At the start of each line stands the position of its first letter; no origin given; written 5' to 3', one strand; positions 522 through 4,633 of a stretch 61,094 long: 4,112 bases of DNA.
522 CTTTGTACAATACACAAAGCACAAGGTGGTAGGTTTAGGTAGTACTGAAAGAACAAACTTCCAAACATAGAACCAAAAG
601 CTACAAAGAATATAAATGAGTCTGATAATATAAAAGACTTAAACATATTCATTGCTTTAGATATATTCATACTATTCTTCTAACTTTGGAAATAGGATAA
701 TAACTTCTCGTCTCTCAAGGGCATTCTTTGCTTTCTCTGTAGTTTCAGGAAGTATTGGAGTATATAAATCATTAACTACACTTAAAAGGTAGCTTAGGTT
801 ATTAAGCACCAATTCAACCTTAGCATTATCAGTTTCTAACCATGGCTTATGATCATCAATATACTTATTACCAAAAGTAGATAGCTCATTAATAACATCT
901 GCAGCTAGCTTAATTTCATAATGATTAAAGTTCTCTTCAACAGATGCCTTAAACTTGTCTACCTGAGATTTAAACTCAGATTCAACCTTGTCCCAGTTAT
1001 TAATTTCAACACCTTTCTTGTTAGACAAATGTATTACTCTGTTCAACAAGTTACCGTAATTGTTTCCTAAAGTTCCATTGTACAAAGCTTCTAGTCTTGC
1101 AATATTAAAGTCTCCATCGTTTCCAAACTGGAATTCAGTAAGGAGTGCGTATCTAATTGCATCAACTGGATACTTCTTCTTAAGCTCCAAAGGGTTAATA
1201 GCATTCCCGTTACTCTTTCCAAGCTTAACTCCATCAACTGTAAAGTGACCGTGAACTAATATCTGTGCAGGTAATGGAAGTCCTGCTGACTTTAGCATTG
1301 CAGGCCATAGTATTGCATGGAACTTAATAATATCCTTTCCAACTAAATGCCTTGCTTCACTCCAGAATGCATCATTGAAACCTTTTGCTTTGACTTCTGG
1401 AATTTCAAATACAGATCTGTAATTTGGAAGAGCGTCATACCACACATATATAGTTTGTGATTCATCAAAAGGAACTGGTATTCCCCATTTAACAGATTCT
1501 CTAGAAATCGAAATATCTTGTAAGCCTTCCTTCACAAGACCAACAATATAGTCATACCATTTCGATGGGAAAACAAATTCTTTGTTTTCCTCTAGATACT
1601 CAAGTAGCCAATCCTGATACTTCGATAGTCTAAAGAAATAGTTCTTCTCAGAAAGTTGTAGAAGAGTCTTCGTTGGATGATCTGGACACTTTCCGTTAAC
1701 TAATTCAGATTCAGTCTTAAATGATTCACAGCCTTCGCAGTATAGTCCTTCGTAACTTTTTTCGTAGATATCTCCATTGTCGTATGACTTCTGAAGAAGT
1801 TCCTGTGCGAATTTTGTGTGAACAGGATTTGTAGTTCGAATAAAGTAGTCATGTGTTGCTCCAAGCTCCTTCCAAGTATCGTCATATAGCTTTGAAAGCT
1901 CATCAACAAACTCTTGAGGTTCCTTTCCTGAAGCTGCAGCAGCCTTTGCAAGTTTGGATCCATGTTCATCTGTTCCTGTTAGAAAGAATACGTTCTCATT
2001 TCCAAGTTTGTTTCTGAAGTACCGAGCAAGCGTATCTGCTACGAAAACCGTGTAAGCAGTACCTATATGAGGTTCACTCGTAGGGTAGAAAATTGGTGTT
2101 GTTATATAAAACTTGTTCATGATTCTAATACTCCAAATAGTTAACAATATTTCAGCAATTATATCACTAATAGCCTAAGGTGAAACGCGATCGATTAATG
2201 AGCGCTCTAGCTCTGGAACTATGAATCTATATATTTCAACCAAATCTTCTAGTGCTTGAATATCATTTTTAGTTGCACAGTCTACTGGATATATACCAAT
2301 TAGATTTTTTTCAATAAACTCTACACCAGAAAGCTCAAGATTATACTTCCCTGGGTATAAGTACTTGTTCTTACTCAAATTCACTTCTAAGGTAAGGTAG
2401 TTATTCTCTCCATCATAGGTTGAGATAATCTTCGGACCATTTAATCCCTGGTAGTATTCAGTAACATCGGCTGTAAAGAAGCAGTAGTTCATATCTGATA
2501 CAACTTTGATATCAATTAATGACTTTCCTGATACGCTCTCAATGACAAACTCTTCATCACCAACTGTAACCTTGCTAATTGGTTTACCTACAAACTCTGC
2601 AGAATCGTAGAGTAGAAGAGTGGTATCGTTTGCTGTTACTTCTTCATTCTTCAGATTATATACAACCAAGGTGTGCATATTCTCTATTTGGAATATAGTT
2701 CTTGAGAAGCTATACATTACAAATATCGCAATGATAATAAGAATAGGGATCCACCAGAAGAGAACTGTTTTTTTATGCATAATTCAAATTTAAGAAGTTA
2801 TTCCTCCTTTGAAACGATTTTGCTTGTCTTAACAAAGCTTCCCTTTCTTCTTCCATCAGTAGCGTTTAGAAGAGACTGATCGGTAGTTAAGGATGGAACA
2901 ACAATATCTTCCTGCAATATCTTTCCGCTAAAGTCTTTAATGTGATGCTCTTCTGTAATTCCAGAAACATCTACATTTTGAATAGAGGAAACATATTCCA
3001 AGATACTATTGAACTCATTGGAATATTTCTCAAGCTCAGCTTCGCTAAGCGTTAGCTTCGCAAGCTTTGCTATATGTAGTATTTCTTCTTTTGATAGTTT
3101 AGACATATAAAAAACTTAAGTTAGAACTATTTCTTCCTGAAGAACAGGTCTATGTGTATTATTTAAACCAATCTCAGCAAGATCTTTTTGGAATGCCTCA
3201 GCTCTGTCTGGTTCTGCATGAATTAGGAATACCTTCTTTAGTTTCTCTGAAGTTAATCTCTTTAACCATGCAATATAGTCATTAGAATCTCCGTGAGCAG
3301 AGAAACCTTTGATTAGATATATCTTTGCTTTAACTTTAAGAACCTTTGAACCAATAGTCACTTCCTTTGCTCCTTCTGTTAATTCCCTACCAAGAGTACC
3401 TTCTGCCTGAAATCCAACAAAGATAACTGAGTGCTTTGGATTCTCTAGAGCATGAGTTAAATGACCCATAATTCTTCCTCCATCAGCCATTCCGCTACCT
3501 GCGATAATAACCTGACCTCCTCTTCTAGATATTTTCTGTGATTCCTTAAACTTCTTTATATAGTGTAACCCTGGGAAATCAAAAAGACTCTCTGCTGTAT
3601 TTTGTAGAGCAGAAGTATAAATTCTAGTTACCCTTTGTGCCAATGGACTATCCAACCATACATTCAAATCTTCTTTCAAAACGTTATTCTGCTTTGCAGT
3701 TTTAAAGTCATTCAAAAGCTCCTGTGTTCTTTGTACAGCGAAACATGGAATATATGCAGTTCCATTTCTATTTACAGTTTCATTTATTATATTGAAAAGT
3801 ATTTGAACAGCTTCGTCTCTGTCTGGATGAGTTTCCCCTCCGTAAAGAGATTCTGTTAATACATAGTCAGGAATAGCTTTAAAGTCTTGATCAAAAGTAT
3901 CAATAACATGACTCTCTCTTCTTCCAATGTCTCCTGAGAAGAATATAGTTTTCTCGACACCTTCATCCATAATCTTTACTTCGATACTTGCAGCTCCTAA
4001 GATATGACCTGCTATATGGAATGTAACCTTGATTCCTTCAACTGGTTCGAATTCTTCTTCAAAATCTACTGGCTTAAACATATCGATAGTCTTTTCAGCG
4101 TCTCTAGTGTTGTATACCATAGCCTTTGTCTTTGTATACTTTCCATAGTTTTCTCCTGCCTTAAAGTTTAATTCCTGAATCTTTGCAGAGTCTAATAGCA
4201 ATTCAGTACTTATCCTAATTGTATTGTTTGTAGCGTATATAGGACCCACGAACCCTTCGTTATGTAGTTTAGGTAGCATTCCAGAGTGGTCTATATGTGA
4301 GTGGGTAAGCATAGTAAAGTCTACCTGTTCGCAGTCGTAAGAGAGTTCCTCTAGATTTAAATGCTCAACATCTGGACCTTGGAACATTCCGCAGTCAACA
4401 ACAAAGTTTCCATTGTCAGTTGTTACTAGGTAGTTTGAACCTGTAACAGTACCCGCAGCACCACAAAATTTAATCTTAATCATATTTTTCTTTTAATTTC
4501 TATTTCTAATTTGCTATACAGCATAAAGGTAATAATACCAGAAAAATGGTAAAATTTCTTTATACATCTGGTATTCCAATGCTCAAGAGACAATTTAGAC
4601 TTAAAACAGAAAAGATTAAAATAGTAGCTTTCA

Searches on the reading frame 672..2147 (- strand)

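Call 46: search_protein_families(library=pfam, proteins=[window:672-2147:-], max_evalue=0.00001)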
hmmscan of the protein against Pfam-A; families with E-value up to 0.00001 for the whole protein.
window:672-2147:- (491 aa): 4 families
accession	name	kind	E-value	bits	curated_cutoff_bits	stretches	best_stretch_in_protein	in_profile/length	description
PF09334.17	tRNA-synt_1g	-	4.6e-96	322.4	20.1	2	166-371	180-390/391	tRNA synthetases class I (M)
PF00133.28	tRNA-synt_1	-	1.8e-17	63.7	22.7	2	11-227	23-245/414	tRNA synthetases class I (I, L, M and V)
PF08264.19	Anticodon_1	-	6.1e-09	36.4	25.1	1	392-486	4-104/148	Anticodon-binding domain of tRNA ligase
PF01406.26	tRNA-synt_1e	-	4.1e-08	33.4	27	0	14-197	13-185/301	tRNA synthetases class I (C) catalytic domain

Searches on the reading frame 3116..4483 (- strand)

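Call 46: search_protein_families(library=pfam, proteins=[window:3116-4483:-], max_evalue=0.00001)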
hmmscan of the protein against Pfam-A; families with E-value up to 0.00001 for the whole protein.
window:3116-4483:- (455 aa): 4 families
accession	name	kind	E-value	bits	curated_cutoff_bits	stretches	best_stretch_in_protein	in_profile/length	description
PF10996.14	Beta-Casp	-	2.9e-29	102.5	27.7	1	253-368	1-120/120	Beta-Casp domain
PF07521.17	RMMBL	-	1.5e-13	50.9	21.6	1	382-441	2-59/63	Zn-dependent metallo-hydrolase RNA specificity domain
PF00753.33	Lactamase_B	-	9e-13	49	22.7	1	13-197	4-161/196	Metallo-beta-lactamase superfamily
PF16661.11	Lactamase_B_6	-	3.9e-09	36.6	27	1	19-170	1-150/193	Metallo-beta-lactamase superfamily domain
